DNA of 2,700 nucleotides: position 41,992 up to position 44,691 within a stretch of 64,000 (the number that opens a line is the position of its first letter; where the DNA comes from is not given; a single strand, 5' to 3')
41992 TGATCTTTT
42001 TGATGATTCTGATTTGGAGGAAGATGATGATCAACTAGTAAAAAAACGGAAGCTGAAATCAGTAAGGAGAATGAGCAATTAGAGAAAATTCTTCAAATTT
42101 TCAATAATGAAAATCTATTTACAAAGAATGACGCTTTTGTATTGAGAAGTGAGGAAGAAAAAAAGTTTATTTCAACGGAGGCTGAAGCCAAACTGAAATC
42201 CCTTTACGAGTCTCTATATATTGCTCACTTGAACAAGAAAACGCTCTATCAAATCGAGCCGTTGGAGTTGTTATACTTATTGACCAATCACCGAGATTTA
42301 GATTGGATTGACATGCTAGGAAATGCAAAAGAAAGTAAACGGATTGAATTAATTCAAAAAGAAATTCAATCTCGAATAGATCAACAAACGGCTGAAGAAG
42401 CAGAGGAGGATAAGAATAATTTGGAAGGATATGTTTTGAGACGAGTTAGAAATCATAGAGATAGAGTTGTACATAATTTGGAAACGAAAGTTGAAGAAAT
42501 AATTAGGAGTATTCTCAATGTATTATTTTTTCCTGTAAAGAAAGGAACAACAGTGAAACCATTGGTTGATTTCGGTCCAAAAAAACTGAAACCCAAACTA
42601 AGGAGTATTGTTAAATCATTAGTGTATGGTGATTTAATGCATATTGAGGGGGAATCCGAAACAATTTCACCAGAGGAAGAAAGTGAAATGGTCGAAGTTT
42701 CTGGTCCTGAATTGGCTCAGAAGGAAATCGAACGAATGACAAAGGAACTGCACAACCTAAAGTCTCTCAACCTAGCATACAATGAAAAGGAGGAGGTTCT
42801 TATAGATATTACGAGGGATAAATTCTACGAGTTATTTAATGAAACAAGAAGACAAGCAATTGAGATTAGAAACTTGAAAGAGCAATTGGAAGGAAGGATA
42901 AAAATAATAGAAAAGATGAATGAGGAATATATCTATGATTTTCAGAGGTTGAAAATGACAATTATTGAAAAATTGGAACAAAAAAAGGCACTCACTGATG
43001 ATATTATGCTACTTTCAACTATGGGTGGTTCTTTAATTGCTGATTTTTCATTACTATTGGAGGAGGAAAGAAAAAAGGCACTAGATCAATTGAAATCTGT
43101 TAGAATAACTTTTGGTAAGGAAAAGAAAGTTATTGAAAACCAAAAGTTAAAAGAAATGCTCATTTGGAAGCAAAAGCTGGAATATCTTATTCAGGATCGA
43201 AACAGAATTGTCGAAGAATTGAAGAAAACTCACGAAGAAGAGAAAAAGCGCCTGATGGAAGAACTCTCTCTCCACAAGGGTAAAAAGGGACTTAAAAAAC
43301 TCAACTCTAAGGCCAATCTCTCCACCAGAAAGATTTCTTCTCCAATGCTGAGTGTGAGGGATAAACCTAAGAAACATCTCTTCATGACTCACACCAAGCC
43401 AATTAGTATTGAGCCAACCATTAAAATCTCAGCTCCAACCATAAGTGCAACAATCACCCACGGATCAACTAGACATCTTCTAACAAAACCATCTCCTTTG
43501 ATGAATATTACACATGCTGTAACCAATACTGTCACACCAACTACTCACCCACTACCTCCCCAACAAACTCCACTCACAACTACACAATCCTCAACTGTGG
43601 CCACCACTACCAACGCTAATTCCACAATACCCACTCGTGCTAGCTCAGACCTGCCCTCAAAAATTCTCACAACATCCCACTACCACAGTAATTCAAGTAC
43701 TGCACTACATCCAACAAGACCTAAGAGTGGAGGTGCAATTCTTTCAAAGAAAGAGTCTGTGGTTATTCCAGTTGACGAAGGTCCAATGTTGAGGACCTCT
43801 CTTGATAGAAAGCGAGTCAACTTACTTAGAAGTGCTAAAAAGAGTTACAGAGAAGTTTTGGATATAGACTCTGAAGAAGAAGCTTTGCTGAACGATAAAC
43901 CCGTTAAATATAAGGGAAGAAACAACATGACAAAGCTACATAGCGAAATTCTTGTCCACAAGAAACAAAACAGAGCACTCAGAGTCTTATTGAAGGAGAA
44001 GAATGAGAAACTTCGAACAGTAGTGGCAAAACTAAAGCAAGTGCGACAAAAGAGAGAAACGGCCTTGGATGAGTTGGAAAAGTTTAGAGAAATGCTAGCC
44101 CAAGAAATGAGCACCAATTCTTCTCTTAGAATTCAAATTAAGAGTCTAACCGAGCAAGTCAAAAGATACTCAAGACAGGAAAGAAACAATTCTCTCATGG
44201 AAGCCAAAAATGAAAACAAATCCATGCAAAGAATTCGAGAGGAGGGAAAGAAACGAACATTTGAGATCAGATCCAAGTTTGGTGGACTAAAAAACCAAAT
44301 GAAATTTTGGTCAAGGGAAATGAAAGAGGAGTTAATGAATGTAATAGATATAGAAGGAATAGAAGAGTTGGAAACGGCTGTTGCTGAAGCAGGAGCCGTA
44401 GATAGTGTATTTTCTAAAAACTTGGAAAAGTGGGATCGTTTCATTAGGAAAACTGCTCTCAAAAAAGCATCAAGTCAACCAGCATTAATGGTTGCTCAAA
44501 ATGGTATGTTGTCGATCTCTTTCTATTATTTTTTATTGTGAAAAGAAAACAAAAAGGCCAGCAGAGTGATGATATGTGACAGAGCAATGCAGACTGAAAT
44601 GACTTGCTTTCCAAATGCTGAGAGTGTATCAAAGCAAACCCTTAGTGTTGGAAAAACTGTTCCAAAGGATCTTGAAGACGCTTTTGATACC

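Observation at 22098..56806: Recurrent composite E2F-like promoter motif (ATCGA - N3-10 - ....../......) upstream of cell-cycle and centriole genes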

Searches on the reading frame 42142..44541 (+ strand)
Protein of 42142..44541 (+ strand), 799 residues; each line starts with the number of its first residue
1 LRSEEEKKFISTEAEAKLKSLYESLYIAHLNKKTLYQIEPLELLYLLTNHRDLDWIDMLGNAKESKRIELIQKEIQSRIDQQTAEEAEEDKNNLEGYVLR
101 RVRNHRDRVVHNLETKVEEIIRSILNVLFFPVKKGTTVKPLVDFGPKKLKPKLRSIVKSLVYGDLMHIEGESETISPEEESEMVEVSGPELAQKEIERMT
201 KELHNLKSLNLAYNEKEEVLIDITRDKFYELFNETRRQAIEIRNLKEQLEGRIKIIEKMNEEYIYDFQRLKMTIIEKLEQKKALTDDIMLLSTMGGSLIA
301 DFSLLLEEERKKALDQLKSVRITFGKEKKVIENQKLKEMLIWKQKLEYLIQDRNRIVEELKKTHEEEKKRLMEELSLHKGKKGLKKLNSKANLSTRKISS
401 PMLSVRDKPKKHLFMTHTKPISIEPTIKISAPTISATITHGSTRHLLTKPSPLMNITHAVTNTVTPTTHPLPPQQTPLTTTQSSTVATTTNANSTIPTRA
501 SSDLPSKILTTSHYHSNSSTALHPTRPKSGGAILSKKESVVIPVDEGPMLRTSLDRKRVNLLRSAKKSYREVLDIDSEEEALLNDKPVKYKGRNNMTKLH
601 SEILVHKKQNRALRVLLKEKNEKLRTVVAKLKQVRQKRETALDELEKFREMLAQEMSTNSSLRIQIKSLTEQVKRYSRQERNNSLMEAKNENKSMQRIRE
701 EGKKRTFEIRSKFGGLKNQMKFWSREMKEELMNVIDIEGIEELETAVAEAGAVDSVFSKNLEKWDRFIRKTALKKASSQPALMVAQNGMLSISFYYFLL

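Call 25: search_protein_families(library=pfam, proteins=[window:42142-44541:+], max_evalue=0.001)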
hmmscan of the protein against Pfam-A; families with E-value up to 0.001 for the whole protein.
window:42142-44541:+ (799 aa): 0 families

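Call 98: search_solved_structures(query=window:42142-44541:+, max_evalue=0.01)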
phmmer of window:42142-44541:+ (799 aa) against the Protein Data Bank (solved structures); distinct sequences matched with E-value up to 0.01: 0.
